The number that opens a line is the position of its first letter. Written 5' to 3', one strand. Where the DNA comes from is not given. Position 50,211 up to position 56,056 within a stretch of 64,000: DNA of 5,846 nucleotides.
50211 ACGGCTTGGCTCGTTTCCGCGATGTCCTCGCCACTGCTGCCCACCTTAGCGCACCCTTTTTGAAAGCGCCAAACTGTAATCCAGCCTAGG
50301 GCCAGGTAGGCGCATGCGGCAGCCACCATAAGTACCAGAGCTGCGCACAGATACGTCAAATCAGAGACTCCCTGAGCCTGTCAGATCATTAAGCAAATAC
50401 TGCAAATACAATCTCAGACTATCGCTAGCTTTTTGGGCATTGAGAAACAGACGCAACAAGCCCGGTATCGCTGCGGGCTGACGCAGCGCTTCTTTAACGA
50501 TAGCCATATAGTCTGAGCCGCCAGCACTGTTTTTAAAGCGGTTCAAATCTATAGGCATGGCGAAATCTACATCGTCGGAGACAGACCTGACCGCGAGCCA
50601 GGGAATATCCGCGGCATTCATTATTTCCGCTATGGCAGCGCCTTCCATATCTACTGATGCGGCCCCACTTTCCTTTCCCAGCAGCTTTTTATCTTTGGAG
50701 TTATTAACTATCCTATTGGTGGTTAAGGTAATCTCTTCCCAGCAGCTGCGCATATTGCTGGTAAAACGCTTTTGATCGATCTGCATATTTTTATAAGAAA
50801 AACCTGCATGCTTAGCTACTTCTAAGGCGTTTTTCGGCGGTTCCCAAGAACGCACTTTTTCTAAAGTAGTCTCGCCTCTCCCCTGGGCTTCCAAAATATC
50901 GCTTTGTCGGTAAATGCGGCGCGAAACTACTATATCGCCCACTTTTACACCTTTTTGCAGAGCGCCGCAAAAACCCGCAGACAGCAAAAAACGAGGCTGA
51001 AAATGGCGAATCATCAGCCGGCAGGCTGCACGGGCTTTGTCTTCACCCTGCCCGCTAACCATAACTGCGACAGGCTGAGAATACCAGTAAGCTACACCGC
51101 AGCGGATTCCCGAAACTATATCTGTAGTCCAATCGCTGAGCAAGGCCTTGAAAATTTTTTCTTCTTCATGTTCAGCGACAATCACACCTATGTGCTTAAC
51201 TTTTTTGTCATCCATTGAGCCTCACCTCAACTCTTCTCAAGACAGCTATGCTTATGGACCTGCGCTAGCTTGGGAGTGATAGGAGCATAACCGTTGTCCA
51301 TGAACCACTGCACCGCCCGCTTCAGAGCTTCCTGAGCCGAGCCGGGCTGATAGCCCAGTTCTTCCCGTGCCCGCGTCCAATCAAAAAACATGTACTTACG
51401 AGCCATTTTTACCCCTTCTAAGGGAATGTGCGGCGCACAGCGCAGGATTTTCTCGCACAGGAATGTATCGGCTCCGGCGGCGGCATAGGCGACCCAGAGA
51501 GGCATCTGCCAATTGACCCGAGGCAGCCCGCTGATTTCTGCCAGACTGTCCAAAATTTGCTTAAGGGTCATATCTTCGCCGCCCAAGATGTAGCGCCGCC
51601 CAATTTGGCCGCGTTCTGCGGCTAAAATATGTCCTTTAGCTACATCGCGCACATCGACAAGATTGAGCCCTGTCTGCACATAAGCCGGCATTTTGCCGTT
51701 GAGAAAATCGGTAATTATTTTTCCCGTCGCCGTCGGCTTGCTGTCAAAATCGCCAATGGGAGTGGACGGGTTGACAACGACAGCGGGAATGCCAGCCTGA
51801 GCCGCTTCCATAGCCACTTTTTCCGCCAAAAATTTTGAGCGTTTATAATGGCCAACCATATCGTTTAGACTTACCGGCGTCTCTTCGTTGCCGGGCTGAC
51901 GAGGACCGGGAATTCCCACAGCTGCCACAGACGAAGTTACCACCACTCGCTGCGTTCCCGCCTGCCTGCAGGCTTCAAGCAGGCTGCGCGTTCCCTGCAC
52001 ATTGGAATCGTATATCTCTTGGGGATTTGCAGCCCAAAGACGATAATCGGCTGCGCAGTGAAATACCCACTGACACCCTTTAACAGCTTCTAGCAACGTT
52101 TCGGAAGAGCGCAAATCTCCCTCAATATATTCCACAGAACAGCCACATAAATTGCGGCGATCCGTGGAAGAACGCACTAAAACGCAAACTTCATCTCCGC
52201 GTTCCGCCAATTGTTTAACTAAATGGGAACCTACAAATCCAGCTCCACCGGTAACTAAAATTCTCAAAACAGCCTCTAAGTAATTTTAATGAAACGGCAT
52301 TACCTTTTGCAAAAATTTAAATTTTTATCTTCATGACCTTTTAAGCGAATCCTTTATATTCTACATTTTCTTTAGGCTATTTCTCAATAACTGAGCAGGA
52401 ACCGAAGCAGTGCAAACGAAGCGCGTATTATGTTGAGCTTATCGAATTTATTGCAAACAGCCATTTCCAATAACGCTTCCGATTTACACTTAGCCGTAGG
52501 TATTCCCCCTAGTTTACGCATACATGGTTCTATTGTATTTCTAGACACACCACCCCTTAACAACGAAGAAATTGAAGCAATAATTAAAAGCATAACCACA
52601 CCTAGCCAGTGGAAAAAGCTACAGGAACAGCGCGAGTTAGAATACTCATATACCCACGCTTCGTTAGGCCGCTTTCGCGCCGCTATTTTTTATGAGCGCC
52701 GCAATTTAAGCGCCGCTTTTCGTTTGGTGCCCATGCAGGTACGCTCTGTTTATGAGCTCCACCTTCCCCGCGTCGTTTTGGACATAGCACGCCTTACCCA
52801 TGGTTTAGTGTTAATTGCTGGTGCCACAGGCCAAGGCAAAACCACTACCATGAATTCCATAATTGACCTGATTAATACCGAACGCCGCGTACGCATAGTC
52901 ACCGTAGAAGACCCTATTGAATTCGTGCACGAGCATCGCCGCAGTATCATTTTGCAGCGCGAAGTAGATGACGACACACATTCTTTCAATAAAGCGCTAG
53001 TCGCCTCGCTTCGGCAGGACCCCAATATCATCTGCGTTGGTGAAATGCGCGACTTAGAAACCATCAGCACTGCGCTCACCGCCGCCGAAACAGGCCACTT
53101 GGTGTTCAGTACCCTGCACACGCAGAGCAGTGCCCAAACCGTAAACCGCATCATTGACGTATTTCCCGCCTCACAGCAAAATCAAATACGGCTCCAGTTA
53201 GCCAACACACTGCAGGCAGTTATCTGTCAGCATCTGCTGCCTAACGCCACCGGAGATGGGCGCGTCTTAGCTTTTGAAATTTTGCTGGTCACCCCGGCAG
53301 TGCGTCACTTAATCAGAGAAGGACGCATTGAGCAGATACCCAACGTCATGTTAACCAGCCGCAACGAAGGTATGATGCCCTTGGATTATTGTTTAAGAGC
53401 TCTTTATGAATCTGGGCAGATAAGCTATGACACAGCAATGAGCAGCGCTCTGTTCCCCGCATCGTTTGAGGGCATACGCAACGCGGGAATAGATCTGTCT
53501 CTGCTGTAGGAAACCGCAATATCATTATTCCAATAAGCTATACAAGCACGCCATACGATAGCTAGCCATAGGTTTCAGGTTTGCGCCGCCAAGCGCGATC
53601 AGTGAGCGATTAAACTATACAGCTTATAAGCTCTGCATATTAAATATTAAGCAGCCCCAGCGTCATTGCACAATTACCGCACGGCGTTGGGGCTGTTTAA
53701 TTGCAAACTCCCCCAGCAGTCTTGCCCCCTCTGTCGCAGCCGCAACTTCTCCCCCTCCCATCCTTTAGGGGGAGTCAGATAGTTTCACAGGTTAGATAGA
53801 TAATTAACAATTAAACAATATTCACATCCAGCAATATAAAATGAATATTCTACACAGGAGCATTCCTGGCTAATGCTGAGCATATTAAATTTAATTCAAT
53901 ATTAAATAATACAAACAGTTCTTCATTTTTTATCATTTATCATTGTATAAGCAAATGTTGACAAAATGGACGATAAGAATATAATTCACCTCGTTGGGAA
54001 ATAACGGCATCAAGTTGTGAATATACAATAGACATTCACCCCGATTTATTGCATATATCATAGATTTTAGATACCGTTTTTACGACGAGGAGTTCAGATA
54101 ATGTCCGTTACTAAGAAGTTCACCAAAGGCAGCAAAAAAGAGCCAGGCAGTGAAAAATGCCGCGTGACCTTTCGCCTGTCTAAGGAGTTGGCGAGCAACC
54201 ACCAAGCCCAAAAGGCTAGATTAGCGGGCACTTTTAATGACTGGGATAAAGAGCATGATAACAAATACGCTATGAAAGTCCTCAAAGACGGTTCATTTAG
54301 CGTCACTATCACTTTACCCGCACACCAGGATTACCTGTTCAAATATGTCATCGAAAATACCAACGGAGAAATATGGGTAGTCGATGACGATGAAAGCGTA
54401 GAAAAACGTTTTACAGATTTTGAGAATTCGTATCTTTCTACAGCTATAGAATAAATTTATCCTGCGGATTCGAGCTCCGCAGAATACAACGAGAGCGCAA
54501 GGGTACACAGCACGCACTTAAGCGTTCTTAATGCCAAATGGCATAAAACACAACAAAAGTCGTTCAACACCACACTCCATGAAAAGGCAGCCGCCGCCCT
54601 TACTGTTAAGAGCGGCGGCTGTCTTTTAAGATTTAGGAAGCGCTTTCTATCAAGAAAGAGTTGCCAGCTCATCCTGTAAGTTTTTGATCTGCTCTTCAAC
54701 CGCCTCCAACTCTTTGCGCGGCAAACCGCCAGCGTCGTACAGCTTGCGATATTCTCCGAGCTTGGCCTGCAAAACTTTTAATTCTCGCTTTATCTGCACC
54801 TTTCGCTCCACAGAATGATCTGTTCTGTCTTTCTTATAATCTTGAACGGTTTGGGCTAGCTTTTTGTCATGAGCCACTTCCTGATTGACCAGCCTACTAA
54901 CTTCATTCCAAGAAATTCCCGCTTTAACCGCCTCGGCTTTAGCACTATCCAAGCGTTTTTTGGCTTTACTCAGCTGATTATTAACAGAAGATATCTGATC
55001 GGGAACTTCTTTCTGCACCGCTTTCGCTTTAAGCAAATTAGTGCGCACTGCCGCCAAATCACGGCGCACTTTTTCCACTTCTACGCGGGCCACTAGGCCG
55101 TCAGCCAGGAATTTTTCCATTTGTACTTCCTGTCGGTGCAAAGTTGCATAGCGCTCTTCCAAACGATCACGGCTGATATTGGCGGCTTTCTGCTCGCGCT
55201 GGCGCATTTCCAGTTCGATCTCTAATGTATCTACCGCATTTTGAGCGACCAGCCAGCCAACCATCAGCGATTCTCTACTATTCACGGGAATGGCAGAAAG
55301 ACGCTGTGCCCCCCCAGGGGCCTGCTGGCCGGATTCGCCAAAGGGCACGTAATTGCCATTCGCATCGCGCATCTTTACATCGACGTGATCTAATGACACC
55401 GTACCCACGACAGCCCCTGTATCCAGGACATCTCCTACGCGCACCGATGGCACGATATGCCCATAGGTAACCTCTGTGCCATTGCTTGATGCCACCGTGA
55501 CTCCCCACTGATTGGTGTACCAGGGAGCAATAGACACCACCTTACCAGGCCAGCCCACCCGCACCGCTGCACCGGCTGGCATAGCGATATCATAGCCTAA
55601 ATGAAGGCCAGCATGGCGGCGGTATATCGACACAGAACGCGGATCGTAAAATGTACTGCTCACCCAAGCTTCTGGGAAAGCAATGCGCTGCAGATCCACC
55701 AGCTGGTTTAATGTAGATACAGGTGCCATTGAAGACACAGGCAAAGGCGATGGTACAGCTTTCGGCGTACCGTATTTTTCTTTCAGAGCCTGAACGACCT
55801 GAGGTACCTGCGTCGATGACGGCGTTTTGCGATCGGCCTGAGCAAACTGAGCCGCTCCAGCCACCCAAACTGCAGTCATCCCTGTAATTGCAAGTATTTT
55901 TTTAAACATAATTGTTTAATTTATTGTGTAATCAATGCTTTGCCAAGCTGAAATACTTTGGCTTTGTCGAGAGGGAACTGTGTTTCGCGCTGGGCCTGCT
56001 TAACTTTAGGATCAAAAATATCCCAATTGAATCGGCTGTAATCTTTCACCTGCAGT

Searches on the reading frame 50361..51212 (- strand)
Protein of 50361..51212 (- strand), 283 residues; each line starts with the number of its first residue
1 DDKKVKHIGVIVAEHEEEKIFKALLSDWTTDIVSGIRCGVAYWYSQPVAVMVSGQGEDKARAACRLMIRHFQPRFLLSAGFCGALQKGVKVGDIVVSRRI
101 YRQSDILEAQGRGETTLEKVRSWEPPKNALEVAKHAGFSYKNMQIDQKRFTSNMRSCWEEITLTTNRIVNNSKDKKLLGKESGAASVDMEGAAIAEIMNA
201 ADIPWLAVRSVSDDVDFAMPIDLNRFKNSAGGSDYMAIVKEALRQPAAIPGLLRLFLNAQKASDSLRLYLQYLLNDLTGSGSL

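Call 30: search_protein_families(library=pfam, proteins=[window:50361-51212:-], max_evalue=0.001)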
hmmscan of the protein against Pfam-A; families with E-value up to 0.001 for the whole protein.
window:50361-51212:- (283 aa): 1 family
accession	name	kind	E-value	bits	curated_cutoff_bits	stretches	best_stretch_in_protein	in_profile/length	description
PF01048.26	PNP_UDP_1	-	2.3e-22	80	25.1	1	8-216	2-201/233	Phosphorylase superfamily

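Call 34: search_protein_families(library=ncbifam, proteins=[window:50361-51212:-], max_evalue=0.00001)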
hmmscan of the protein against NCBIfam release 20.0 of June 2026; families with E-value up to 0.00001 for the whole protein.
window:50361-51212:- (283 aa): 11 families
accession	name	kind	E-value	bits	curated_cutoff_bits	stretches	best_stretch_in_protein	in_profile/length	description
TIGR03468.1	HpnG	hypoth_equivalog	3.6e-33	114.9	187.1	2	163-267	106-210/212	hopanoid-associated phosphorylase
NF004079.0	PRK05584.1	equivalog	3.6e-25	88.8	169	1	7-243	2-227/232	5'-methylthioadenosine/adenosylhomocysteine nucleosidase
NF005476.0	PRK07077.1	equivalog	1.8e-16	60.1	215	1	164-275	122-233/243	phosphorylase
NF011286.0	PRK14697.1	equivalog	6.9e-16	58.5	260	1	8-231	4-213/233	bifunctional 5'-methylthioadenosine/S-adenosylhomocysteine nucleosidase/phosphatase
NF005213.0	PRK06698.1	equivalog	5.4e-15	55.1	768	1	7-232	3-214/459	bifunctional 5'-methylthioadenosine/S-adenosylhomocysteine nucleosidase/phosphatase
TIGR03664.1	fut_nucase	equivalog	1.3e-13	51.2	124.7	1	43-215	32-203/228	futalosine hydrolase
TIGR01704.1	MTA_SAH-Nsdase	equivalog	1.3e-13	51.1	73.8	1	8-100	2-94/229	5'-methylthioadenosine/S-adenosylhomocysteine nucleosidase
NF005221.0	PRK06714.1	equivalog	4.6e-13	49.2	218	1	50-228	46-211/236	S-adenosylhomocysteine nucleosidase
NF004489.0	PRK05819.1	subfamily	3.7e-10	39.5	230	1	43-215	53-207/236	DeoD-type purine-nucleoside phosphorylase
NF009914.0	PRK13374.1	subfamily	2.7e-06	27.1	338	0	42-140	52-149/235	DeoD-type purine-nucleoside phosphorylase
NF006087.0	PRK08236.1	equivalog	2.8e-06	27.2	213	0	46-100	28-84/219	futalosine hydrolase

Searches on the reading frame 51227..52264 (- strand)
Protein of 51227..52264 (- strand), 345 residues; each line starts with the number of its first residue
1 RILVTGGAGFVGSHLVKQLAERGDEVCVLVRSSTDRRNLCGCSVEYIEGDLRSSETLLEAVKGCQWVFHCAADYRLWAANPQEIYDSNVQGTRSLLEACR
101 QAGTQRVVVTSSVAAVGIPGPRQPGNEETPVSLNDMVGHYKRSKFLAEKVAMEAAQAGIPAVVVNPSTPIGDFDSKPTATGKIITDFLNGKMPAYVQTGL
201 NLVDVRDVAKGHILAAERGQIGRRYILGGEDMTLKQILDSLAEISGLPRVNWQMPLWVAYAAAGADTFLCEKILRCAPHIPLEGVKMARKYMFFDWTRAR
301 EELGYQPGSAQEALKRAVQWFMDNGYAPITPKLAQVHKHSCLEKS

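Call 30: search_protein_families(library=pfam, proteins=[window:51227-52264:-], max_evalue=0.001)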
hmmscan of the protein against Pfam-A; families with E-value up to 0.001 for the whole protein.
window:51227-52264:- (345 aa): 10 families
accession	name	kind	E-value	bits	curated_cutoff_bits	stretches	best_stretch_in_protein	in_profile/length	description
PF01370.27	Epimerase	-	9.3e-41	140.2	20.9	1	2-228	1-240/240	NAD dependent epimerase/dehydratase family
PF01073.25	3Beta_HSD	-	4.4e-28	98.6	22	1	3-216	1-229/280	3-beta hydroxysteroid dehydrogenase/isomerase family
PF07993.18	NAD_binding_4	-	1.1e-21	77.6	20.1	2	54-180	79-216/258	Male sterility protein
PF16363.11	GDP_Man_Dehyd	-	2e-19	70.7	27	1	3-308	1-322/332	GDP-mannose 4,6 dehydratase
PF13460.12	NAD_binding_10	-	3.5e-19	69.8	27.2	1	6-166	1-143/184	NAD(P)H-binding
PF05368.20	NmrA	-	5.3e-11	43.1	27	1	1-124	4-119/298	NmrA-like family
PF02719.21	Polysacc_synt_2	-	7.8e-11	42.1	20.2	1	2-116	1-132/293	Polysaccharide biosynthesis protein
PF04321.23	RmlD_sub_bind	-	5.2e-09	36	27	1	1-111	2-101/287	RmlD substrate binding domain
PF08659.16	KR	-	5e-07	30.2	22.6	1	2-116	3-140/180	KR domain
PF00106.31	adh_short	-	0.0006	19.8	26.6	0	2-64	3-71/195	short chain dehydrogenase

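Call 34: search_protein_families(library=ncbifam, proteins=[window:51227-52264:-], max_evalue=0.00001)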
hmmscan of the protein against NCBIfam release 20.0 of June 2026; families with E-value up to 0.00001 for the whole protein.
window:51227-52264:- (345 aa): 25 families
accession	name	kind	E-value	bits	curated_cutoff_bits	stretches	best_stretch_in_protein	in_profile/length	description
TIGR03466.1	HpnA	hypoth_equivalog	1.7e-132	441.3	367.65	1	2-326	3-326/327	hopanoid-associated sugar epimerase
NF052578.1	StrlDmthSdmBMthl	equivalog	4.6e-70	237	600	1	3-326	4-327/328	sterol demethylase protein SdmB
NF042422.1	oxyalk_red_OleD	equivalog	3.2e-36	125.4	580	1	1-319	2-326/329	2-alkyl-3-oxoalkanoate reductase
NF042423.1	oxyalk_red_Shew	equivalog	1.2e-30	106.7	580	1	1-307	10-320/331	2-alkyl-3-oxoalkanoate reductase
TIGR01179.1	galE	equivalog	1.1e-22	80.3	262.3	1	1-157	1-162/332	UDP-glucose 4-epimerase GalE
TIGR04180.1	EDH_00030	hypoth_equivalog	2.7e-20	72.6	475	1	2-194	1-200/297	NAD-dependent 4,6-dehydratase LegB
TIGR01746.1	Thioester-redct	subfamily_domain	6.3e-18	65.1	213.35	1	64-248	89-283/371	thioester reductase domain-containing protein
NF005539.0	PRK07201.1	equivalog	1.3e-15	57.2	549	1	3-173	4-181/657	SDR family oxidoreductase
TIGR01181.1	dTDP_gluc_dehyt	equivalog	5e-15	55.4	365.1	1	1-324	1-314/321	dTDP-glucose 4,6-dehydratase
NF007956.0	PRK10675.1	subfamily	8.1e-15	54.8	394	1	1-157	2-166/338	UDP-glucose 4-epimerase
NF043036.1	ErythonDh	equivalog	1.7e-14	53.8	325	1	1-247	2-268/321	D-erythronate dehydrogenase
TIGR02197.1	heptose_epim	equivalog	1.8e-14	53.7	274.6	1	2-155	1-153/316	ADP-glyceromanno-heptose 6-epimerase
NF050030.1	thlkprotThyD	equivalog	7.4e-13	48.3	400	1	2-123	3-131/305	thylakoid membrane protein ThyD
NF041293.1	G6PDh_Azf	equivalog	7.5e-13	48.5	400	1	2-117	5-120/252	NAD-dependent glucose-6-phosphate dehydrogenase Azf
TIGR01777.1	yfcH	hypoth_equivalog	1.3e-12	47.9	207.35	1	2-122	1-119/292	TIGR01777 family oxidoreductase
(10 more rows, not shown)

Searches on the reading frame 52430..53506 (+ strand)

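Call 30: search_protein_families(library=pfam, proteins=[window:52430-53506:+], max_evalue=0.001)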
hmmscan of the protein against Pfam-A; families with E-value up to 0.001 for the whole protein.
window:52430-53506:+ (359 aa): 3 families
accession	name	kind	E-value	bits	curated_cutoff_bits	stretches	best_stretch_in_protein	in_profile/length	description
PF00437.27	T2SSE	-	1.8e-41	142.5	24.9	1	116-274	134-282/370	Type II/IV secretion system protein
PF04851.21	ResIII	-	6.2e-05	23.4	22.5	1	125-257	24-158/164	Type III restriction enzyme, res subunit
PF01935.23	DUF87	-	0.00096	19.7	23.2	0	115-157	14-56/220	Helicase HerA, central domain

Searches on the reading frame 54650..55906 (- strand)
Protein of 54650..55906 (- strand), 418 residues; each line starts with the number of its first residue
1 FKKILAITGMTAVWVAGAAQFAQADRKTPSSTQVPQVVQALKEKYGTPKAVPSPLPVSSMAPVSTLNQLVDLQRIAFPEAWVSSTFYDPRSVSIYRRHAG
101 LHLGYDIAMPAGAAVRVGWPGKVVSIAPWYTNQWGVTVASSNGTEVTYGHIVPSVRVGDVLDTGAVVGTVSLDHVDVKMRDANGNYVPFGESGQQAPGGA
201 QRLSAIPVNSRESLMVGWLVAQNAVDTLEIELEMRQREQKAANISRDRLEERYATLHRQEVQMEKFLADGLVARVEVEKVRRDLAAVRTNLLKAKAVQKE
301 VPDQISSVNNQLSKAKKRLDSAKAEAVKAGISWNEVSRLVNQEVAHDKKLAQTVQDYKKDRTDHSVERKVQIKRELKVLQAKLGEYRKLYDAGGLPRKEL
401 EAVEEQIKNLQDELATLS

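Call 30: search_protein_families(library=pfam, proteins=[window:54650-55906:-], max_evalue=0.001)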
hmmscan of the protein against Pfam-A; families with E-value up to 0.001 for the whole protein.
window:54650-55906:- (418 aa): 1 family
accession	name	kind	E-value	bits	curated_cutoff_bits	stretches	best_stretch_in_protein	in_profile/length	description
PF01551.29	Peptidase_M23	-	3.6e-07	30.7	28.7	1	102-171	3-73/96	Peptidase family M23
